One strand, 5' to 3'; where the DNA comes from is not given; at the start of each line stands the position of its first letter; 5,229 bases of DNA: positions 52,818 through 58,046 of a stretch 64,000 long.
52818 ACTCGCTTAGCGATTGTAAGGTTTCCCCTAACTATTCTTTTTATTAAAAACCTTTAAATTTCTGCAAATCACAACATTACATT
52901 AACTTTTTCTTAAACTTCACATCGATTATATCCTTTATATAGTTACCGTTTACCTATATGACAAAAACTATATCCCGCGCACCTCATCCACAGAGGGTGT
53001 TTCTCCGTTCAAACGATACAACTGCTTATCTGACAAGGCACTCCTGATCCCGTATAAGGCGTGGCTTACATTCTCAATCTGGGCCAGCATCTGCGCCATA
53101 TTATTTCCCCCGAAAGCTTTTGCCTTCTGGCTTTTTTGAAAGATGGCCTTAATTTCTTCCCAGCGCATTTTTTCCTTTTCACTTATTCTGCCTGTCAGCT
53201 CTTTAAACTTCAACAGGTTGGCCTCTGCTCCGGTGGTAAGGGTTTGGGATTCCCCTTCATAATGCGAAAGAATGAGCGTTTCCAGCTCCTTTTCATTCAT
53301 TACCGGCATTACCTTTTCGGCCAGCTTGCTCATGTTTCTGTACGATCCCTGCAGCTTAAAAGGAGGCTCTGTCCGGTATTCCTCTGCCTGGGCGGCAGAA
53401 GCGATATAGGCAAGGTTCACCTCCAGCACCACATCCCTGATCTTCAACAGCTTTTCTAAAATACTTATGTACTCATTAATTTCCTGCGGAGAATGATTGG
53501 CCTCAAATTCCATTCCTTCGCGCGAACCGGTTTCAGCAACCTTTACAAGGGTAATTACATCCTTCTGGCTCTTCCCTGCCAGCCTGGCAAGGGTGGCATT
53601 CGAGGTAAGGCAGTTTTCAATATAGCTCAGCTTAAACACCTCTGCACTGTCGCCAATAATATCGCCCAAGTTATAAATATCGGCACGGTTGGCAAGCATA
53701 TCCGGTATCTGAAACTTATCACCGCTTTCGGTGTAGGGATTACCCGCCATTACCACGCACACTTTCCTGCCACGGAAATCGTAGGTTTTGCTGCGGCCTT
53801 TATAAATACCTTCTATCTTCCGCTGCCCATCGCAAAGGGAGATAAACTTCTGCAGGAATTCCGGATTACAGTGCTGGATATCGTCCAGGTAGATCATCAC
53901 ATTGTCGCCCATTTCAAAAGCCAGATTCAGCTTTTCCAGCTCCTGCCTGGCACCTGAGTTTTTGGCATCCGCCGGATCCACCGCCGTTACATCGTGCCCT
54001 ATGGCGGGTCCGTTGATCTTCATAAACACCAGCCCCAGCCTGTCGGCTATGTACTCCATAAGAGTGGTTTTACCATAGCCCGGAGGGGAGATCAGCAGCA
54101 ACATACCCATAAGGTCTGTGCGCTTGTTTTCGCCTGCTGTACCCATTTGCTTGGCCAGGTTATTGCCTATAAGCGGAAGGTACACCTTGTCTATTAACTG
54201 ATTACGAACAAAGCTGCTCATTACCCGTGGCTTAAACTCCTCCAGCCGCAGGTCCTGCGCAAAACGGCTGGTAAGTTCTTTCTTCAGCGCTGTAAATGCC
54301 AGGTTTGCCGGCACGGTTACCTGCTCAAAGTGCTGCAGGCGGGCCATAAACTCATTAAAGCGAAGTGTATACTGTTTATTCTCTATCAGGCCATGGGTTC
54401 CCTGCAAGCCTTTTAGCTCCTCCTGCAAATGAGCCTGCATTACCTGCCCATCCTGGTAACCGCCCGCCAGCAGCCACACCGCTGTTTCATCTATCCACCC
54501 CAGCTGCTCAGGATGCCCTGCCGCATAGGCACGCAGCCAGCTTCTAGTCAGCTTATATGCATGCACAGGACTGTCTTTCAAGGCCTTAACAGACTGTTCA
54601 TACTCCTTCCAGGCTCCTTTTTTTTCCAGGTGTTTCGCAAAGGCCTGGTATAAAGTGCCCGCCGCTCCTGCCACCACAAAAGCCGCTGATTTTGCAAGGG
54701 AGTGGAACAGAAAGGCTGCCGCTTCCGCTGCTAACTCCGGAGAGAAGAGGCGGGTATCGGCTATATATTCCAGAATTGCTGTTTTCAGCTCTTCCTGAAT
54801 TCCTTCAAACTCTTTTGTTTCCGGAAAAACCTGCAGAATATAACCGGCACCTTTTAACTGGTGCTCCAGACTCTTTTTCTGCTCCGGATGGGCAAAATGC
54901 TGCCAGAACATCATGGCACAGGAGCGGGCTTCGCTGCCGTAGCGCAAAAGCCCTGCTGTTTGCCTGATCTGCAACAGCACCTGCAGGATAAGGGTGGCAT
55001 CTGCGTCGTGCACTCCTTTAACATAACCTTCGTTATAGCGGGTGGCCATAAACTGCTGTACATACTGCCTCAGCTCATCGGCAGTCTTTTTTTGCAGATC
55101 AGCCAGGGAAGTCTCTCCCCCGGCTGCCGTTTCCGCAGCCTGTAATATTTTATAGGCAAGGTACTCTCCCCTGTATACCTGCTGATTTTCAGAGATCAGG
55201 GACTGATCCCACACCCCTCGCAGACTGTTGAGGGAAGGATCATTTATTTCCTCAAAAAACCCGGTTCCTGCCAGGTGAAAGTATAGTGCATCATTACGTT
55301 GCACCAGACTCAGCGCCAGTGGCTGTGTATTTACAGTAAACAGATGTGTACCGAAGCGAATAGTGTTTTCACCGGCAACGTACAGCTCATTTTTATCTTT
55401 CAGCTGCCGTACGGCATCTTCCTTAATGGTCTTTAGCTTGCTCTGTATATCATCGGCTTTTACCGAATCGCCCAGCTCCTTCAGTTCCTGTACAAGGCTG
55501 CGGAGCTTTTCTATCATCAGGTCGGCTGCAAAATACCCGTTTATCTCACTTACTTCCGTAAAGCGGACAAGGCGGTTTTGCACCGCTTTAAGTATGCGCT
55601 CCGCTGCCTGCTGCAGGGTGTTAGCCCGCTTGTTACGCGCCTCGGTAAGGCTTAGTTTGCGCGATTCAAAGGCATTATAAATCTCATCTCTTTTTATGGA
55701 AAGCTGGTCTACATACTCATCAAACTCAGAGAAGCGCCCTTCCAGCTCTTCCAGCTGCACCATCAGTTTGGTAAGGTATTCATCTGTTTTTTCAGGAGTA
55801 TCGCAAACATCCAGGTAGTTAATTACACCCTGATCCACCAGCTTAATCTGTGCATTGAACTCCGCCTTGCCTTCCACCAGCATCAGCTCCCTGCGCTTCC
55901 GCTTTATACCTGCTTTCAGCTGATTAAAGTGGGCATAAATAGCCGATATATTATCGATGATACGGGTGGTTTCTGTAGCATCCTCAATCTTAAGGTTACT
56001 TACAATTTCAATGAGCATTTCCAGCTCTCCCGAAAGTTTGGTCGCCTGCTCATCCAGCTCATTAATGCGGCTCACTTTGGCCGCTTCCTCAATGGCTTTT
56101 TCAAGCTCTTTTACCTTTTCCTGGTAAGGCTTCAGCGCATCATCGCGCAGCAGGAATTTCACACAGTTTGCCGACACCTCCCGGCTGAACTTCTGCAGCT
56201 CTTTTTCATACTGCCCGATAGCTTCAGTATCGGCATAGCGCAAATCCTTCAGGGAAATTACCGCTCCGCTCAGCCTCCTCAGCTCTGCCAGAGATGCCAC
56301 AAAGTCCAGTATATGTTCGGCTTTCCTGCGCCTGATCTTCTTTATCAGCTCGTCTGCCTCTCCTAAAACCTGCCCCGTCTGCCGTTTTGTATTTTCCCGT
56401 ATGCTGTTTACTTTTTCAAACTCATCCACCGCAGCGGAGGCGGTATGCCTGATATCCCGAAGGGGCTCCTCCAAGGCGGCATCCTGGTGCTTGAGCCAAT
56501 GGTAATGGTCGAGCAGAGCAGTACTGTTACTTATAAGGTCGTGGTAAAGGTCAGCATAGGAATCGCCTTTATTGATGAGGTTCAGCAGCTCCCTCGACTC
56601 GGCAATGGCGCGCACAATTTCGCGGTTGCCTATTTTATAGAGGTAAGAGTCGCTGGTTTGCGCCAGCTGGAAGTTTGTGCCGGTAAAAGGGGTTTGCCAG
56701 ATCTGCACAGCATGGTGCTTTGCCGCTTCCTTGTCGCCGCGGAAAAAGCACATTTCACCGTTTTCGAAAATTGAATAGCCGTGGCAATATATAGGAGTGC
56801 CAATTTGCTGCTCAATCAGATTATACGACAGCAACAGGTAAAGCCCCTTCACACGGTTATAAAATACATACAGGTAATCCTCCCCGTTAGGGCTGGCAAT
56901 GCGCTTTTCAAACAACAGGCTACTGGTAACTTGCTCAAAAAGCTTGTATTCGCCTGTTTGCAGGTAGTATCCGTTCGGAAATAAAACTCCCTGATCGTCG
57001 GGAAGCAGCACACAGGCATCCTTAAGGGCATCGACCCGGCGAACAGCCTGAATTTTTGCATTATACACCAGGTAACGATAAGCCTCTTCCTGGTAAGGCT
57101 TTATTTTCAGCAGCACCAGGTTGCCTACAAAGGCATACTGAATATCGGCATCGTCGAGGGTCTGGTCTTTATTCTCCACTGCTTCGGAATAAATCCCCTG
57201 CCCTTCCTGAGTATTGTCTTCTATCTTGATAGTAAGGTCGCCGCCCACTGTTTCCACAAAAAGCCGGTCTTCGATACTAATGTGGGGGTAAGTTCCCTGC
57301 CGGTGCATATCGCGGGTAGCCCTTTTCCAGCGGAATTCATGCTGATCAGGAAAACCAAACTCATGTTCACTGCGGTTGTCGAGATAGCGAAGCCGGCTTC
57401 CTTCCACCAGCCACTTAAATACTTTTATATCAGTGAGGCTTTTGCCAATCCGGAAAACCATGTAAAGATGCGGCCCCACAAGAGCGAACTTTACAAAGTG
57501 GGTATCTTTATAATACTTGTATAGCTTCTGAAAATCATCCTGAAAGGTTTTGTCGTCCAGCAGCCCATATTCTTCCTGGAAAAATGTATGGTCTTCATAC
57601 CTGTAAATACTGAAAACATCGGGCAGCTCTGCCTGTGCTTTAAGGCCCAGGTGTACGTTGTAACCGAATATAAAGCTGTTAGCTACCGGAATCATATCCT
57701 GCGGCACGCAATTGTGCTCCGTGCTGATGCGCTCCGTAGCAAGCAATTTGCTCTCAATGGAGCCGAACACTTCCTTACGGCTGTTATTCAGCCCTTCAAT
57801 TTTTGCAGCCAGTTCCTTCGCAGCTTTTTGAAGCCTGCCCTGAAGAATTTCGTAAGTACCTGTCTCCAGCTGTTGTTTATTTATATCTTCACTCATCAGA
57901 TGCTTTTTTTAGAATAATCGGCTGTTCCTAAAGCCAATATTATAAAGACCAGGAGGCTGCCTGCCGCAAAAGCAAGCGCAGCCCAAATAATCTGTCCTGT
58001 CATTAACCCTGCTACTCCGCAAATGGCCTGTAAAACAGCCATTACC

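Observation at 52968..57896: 1642-aa protein: beta-rich head, 370-aa coiled coil, helical middle, and a single C-terminal MoxR/AAA_5 ATPase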

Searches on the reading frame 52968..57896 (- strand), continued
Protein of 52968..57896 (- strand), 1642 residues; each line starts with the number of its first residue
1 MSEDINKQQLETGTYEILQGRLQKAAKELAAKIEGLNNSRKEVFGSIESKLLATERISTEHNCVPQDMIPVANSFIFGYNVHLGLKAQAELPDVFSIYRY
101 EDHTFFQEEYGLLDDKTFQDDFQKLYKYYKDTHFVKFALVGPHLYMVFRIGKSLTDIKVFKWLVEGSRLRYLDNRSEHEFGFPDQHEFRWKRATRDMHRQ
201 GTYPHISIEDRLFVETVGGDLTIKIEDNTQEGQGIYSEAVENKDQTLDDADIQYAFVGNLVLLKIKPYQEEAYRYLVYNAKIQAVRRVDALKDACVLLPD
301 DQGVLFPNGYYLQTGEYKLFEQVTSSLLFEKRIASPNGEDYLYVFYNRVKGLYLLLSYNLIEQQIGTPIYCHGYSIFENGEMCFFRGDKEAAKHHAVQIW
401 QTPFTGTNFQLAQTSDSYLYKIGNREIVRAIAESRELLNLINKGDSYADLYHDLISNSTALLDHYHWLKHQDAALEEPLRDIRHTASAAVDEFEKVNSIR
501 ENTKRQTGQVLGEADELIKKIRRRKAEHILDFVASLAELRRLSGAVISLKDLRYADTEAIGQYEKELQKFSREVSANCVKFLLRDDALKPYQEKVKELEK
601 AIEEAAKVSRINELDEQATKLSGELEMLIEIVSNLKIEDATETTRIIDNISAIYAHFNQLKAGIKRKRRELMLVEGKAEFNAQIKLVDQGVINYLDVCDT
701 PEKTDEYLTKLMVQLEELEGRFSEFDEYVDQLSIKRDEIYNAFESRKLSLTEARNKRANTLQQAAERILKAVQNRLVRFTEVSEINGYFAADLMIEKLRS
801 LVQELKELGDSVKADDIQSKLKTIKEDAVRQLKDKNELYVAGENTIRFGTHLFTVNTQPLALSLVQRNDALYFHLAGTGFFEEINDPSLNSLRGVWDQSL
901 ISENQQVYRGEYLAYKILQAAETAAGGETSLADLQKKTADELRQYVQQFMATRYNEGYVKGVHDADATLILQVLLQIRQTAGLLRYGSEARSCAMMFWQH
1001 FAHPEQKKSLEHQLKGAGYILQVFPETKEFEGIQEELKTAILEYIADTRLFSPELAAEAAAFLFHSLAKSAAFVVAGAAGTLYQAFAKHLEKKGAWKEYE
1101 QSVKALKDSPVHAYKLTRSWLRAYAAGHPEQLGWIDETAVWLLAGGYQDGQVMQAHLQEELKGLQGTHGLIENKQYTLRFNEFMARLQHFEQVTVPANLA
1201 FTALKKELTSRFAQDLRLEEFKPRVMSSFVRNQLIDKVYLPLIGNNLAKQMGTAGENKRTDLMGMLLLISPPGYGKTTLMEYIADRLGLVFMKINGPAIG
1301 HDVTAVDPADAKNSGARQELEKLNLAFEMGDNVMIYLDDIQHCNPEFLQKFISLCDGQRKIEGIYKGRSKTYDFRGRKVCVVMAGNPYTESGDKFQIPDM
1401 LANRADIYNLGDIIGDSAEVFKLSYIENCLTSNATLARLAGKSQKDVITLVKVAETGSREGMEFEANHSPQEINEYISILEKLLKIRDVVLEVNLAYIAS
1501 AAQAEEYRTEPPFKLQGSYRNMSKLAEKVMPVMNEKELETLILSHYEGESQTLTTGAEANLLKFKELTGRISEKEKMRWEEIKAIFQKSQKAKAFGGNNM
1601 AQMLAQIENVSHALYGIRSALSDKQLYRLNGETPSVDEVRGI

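Call 54: search_protein_families(library=pfam, proteins=[L003:3-1199:+, L012:19825-20877:-, L003:15723-16490:-, L004:23779-24573:-, L021:2873-5308:+], max_evalue=0.001)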
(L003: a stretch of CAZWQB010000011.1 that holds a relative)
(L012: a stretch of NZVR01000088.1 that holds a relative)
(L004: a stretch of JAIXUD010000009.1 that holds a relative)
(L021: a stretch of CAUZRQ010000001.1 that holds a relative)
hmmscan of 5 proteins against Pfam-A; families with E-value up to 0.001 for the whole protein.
L003:3-1199:+ (399 aa): 2 families
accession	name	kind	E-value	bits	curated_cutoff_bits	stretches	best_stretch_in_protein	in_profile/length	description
PF01915.27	Glyco_hydro_3_C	-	7e-67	225.7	31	1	50-281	1-200/200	Glycosyl hydrolase family 3 C-terminal domain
PF14310.12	Fn3-like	-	1e-26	93.3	25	1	318-387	1-71/71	Fibronectin type III-like domain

L012:19825-20877:- (351 aa): 4 families
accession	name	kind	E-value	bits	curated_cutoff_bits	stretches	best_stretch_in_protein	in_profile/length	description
PF00005.33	ABC_tran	-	3.3e-30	105.9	25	1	35-179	1-137/137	ABC transporter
PF13304.12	AAA_21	-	3.3e-12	47.5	27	1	138-213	225-302/304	AAA domain, putative AbiEii toxin, Type IV TA system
PF00448.28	SRP54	-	0.00039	20.6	22.7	0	50-87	6-43/196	SRP54-type protein, GTPase domain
PF13175.12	AAA_15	-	0.00043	20.4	32.1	0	39-71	18-49/374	AAA ATPase domain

L003:15723-16490:- (256 aa): 2 families
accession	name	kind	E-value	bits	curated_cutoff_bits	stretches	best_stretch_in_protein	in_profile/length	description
PF04397.21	LytTR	-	4.4e-25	88.2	22.6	1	159-254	2-97/98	LytTr DNA-binding domain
PF00072.30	Response_reg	-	2.2e-23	83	30.2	1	11-119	1-110/111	Response regulator receiver domain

L004:23779-24573:- (265 aa): 4 families
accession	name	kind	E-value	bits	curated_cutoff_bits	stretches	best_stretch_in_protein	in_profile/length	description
PF00106.31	adh_short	-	4.9e-47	160.4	26.6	1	8-193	1-187/195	short chain dehydrogenase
PF13561.12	adh_short_C2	-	2.1e-32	113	27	1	14-199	1-186/236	Enoyl-(Acyl carrier protein) reductase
PF08659.16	KR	-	1e-13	52.1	22.6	1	10-171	3-165/180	KR domain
PF01370.27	Epimerase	-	3.7e-05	23.7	20.9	1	11-169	2-156/240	NAD dependent epimerase/dehydratase family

L021:2873-5308:+ (812 aa): 3 families
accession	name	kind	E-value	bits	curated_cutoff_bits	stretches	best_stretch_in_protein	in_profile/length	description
PF07587.16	PSD1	-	3.9e-86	288.9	28.5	1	526-778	1-244/244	Protein of unknown function (DUF1553)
PF07583.16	PSCyt2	-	8.9e-85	284.3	29.8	1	166-379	1-208/209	Protein of unknown function (DUF1549)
PF07635.16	PSCyt1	-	1.1e-16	61.7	22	1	44-103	1-58/59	Planctomycete cytochrome C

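Call 55: list_cluster_members(proteins=[P0001])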
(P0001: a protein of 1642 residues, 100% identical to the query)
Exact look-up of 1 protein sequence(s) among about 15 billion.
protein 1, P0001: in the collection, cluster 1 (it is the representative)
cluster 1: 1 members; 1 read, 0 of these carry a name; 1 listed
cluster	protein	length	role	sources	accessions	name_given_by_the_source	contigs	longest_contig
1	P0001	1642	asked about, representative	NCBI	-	-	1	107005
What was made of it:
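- Tried and rejected: It gave no product name or organism for this exact protein (call 55).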

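Call 60: find_encoding_contigs(protein=P0006, flank=10000, max_places=2)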
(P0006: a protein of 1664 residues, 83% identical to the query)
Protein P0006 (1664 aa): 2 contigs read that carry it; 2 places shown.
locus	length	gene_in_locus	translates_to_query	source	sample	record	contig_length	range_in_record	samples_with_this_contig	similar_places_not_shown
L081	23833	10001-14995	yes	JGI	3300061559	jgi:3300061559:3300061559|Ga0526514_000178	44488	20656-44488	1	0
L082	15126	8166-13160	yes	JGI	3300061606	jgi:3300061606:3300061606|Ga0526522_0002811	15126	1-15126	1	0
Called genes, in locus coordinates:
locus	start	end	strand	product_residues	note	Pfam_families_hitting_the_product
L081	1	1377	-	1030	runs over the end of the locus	PF02463:SMC_N (weak), PF13476:AAA_23, PF13558:SbcC_Walker_B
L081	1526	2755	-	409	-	PF00149:Metallophos, PF12850:Metallophos_2 (weak)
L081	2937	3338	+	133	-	PF14078:DUF4259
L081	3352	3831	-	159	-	-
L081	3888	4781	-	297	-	PF01381:HTH_3, PF12844:HTH_19, PF13560:HTH_31 (weak), PF00717:Peptidase_S24 (weak)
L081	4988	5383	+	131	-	PF10722:YbjN (weak), PF22550:CesT_Tir_1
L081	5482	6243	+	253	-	PF04012:PspA_IM30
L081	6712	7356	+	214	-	-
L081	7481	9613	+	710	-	-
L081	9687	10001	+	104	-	PF12650:DUF3784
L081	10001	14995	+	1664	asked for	PF12458:DUF3686, PF25472:DUF7902, PF00004:AAA (weak), PF07728:AAA_5 (weak)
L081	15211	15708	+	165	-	PF05974:DUF892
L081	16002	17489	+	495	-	PF00753:Lactamase_B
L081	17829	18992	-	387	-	PF20510:HgmA_N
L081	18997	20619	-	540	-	PF22694:CtpB_N-like, PF00595:PDZ, PF13180:PDZ_2, PF17820:PDZ_6, PF03572:Peptidase_S41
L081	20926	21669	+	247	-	PF01814:Hemerythrin (weak)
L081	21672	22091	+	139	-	PF03652:RuvX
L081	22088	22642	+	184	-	PF01327:Pep_deformylase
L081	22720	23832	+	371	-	?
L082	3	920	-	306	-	?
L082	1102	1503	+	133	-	PF14078:DUF4259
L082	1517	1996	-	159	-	-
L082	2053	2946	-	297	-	PF01381:HTH_3, PF12844:HTH_19, PF13560:HTH_31 (weak), PF00717:Peptidase_S24 (weak)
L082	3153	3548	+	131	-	PF10722:YbjN (weak), PF22550:CesT_Tir_1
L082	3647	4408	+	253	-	PF04012:PspA_IM30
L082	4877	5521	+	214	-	-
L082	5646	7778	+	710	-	-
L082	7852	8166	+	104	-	PF12650:DUF3784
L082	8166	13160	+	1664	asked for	PF12458:DUF3686, PF25472:DUF7902, PF00004:AAA (weak), PF07728:AAA_5 (weak)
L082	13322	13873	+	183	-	PF05974:DUF892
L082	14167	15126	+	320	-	?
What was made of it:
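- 57896..58210 (-): 104-aa small membrane protein with about 3 TM segments (weak DUF3784); its stop codon overlaps the ATPase start by one base (TGATG). Conserved with the same overlap in the nearest relatives L081 and L082 (call 60).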

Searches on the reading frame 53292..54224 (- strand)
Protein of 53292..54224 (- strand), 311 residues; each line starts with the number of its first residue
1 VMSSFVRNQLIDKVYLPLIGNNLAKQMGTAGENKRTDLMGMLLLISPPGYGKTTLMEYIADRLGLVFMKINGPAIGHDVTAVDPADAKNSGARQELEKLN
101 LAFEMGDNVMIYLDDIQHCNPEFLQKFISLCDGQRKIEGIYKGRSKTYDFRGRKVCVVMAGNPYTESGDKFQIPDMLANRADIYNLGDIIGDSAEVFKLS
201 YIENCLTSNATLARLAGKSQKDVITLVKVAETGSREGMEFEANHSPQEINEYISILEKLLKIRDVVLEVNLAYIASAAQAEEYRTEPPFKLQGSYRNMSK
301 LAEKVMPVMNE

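Call 69: search_solved_structures(query=A4, max_evalue=10, show_alignments=0)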
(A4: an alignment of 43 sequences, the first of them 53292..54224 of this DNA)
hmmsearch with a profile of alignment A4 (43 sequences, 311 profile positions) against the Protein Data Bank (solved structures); distinct sequences matched with E-value up to 10: 175 (the best 60 are shown).
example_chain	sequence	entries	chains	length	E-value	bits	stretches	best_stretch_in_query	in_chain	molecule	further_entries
7wub_C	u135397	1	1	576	7.8e-07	31.6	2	42-81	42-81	Transitional endoplasmic reticulum ATPase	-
7wub_D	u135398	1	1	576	7.9e-07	31.6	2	42-81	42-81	Transitional endoplasmic reticulum ATPase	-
6mck_A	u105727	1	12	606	9.1e-07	31.3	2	42-81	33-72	Transitional endoplasmic reticulum ATPase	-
7rlj_A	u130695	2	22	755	1.3e-06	30.8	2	42-81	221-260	Transitional endoplasmic reticulum ATPase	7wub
8yka_A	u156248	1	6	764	1.4e-06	30.8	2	42-81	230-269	Transitional endoplasmic reticulum ATPase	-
5c18_A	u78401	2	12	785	1.5e-06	30.7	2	42-81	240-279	Transitional endoplasmic reticulum ATPase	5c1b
7lmy_A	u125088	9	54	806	1.5e-06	30.6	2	42-81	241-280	Transitional endoplasmic reticulum ATPase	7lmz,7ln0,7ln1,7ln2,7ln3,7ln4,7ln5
7y4w_A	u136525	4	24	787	1.5e-06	30.6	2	42-81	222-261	Transitional endoplasmic reticulum ATPase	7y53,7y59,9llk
7rlb_A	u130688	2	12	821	1.6e-06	30.6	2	42-81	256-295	Transitional endoplasmic reticulum ATPase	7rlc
5c19_A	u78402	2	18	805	1.6e-06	30.6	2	42-81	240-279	Transitional endoplasmic reticulum ATPase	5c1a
10qq_A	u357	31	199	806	1.6e-06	30.6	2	42-81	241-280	Transitional endoplasmic reticulum ATPase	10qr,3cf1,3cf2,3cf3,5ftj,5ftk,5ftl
7k57_A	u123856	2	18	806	1.6e-06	30.6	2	42-81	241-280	Transitional endoplasmic reticulum ATPase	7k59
7rlh_A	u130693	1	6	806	1.6e-06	30.6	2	42-81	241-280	Transitional endoplasmic reticulum ATPase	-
7l5w_A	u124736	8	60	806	1.6e-06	30.6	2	42-81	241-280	Transitional endoplasmic reticulum ATPase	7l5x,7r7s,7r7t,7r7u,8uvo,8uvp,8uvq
9yrc_A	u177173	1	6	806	1.6e-06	30.6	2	42-81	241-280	Transitional endoplasmic reticulum ATPase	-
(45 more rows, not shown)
